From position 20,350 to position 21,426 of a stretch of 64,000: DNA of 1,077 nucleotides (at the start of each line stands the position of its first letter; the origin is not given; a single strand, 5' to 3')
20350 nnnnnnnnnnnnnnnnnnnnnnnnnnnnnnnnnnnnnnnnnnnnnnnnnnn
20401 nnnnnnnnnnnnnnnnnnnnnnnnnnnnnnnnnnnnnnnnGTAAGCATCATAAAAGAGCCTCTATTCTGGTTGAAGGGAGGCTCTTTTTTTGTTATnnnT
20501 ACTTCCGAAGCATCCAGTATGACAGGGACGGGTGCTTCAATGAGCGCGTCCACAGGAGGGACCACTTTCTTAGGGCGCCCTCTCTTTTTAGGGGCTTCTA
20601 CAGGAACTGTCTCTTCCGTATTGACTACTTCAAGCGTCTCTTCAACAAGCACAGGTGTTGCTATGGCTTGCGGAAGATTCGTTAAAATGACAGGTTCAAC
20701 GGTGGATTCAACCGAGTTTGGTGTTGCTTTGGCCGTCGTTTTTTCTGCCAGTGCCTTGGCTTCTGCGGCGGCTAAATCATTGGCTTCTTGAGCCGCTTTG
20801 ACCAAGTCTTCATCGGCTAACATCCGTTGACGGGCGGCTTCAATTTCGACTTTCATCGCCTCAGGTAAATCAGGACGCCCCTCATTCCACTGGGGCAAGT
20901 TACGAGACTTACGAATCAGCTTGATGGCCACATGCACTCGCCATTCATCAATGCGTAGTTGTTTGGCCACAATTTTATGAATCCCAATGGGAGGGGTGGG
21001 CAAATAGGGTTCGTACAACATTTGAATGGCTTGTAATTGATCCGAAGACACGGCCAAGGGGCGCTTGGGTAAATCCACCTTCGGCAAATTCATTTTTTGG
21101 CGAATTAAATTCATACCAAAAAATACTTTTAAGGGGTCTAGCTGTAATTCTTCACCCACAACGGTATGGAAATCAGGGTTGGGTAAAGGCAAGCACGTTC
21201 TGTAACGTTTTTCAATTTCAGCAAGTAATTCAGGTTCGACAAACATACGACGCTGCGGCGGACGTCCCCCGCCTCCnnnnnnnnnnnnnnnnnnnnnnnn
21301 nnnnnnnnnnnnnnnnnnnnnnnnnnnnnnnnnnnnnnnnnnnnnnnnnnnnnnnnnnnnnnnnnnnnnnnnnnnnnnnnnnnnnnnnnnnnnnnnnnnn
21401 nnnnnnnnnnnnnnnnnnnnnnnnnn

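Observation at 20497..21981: Bacterial zinc-ribbon protein with a FUS-like RGG/GGYQ low-complexity array and an AT-hook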

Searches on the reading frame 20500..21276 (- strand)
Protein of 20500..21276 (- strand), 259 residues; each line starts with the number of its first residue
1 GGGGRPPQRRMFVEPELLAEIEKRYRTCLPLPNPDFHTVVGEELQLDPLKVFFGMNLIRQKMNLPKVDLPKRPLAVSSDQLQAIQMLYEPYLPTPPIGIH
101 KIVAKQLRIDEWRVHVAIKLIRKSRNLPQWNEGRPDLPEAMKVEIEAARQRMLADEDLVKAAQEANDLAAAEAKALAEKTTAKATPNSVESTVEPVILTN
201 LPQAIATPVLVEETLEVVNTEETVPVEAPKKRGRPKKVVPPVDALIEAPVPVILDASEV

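Call 8: find_homologous_proteins(query=window:20500-21246:-)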
Query seq(249 aa) (249 aa): 853 proteins with E <= 0.001 among 2900 candidates; the best 120 are listed.
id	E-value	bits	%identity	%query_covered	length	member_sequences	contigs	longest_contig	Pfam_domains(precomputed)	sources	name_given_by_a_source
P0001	1.9e-127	442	97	88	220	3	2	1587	-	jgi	jgi:hypothetical protein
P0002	2.9e-107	376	74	100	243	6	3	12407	-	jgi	jgi:hypothetical protein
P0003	3.6e-107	376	77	100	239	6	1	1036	-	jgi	jgi:hypothetical protein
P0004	1.7e-106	373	77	100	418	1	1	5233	-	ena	-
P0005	5.4e-104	365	78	92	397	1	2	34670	-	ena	-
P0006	6.2e-102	358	81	85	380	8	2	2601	-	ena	-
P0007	5.3e-91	323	69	100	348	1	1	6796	-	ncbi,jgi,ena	-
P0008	1.1e-89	318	64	93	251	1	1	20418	-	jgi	-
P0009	1.4e-79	285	66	94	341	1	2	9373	-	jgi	jgi:hypothetical protein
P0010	2.1e-64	236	52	92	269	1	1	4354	-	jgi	jgi:hypothetical protein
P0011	5.3e-58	215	60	69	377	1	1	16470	-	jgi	jgi:hypothetical protein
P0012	6.9e-58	214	59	72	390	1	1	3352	-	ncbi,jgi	jgi:hypothetical protein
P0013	8.6e-58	214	61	65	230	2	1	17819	-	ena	-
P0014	1.3e-57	213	62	60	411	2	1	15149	-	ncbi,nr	ncbi:MAG: hypothetical protein K2X66_08565 [Cyanobacteria bacterium]|nr:hypothetical protein [Cyanob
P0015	1.6e-57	213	59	68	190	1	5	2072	-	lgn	-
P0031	8.8e-54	201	65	56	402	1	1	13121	-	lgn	-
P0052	9.7e-52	194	65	53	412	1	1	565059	-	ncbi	-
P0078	4.2e-49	186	56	62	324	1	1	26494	PF00046.36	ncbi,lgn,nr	ncbi:MAG: hypothetical protein KTR14_03300 [Vampirovibrio sp.]|nr:hypothetical protein [Vampirovibri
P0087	1.0e-47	181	61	53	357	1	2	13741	-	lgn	-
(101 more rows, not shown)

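Call 34: search_protein_families(library=pfam, proteins=[P0078, P0014, P0031, P0052, P0087], max_evalue=1)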
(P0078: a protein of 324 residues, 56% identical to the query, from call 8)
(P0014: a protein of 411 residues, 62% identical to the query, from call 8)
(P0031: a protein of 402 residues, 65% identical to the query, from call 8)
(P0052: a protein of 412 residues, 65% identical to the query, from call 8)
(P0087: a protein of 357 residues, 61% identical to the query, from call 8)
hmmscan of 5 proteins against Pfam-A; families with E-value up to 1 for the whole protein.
P0078 (324 aa): 4 families
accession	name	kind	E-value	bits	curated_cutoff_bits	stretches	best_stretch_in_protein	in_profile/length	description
PF00046.35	Homeodomain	-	1.2e-05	25.5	22.9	2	117-161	3-46/57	Homeodomain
PF14803.11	Zn_ribbon_Nudix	-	0.085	13.2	25.6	1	6-26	3-28/34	Nudix N-terminal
PF01155.25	HypA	-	0.15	12.6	28.9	1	5-28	72-94/112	Hydrogenase/urease nickel incorporation, metallochaperone, hypA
PF09723.15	Zn_ribbon_8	-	0.16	12.4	34.4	1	6-26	8-32/41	Zinc ribbon domain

P0014 (411 aa): 6 families
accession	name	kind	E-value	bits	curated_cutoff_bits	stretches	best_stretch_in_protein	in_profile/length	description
PF00046.35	Homeodomain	-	0.002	18.4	22.9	0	195-240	2-46/57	Homeodomain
PF01155.25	HypA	-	0.089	13.3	28.9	1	5-27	72-93/112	Hydrogenase/urease nickel incorporation, metallochaperone, hypA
PF09723.15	Zn_ribbon_8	-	0.14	12.7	34.4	1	5-26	7-32/41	Zinc ribbon domain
PF12647.12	RNHCP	-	0.16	12.4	24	1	5-38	5-41/90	RNHCP domain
PF14803.11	Zn_ribbon_Nudix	-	0.4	11.1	25.6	1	6-26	3-28/34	Nudix N-terminal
PF24677.1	DUF7657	-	0.41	9.8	26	1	291-322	46-77/401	Domain of unknown function (DUF7657)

P0031 (402 aa): 6 families
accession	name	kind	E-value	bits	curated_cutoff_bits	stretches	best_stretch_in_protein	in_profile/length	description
PF00046.35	Homeodomain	-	0.0025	18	22.9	0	244-289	2-46/57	Homeodomain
PF14703.12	PHM7_cyt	-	0.0045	17.6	27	1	300-374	96-170/174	Cytosolic domain of 10TM putative phosphate transporter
PF15619.11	Lebercilin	-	0.15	12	34.3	1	295-348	43-96/193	Ciliary protein causing Leber congenital amaurosis disease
PF09723.15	Zn_ribbon_8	-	0.23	12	34.4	1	5-26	7-32/41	Zinc ribbon domain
PF21349.2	RUBY_RBDX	-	0.27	11.2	26.5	1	5-29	2-25/30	Rubrerythrin, rubredoxin-like domain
PF01155.25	HypA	-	0.33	11.4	28.9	1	5-28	72-94/112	Hydrogenase/urease nickel incorporation, metallochaperone, hypA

P0052 (412 aa): 4 families
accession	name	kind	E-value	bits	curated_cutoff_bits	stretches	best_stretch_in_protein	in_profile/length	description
PF00046.35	Homeodomain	-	0.029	14.6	22.9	1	234-279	2-46/57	Homeodomain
PF03604.18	Zn_ribbon_RPAB4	-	0.12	12.5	24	1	5-26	2-23/32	DNA directed RNA polymerase, 7 kDa subunit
PF09723.15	Zn_ribbon_8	-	0.22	12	34.4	1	5-26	7-32/41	Zinc ribbon domain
PF20273.3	E2-E1mid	-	0.35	11.4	27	1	288-342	24-76/118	Domain observed between E2 and E1 domains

P0087 (357 aa): 1 family
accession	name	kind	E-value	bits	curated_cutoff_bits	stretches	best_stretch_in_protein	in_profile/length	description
PF01155.25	HypA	-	0.48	10.9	28.9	1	5-28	72-94/112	Hydrogenase/urease nickel incorporation, metallochaperone, hypA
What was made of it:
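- On Zinc ribbon, FmdB-type (Pfam Zn_ribbon_8, PF09723): Relatives score 11-13 bits (call 34).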

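Call 60: search_protein_families(library=phrogs, proteins=[window:20500-21276:-], max_evalue=0.1)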
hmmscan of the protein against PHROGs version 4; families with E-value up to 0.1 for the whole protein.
window:20500-21276:- (259 aa): 1 family
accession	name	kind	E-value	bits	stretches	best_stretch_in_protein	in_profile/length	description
phrog_10910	-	unknown function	0.062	14.5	0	220-237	40-57/59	-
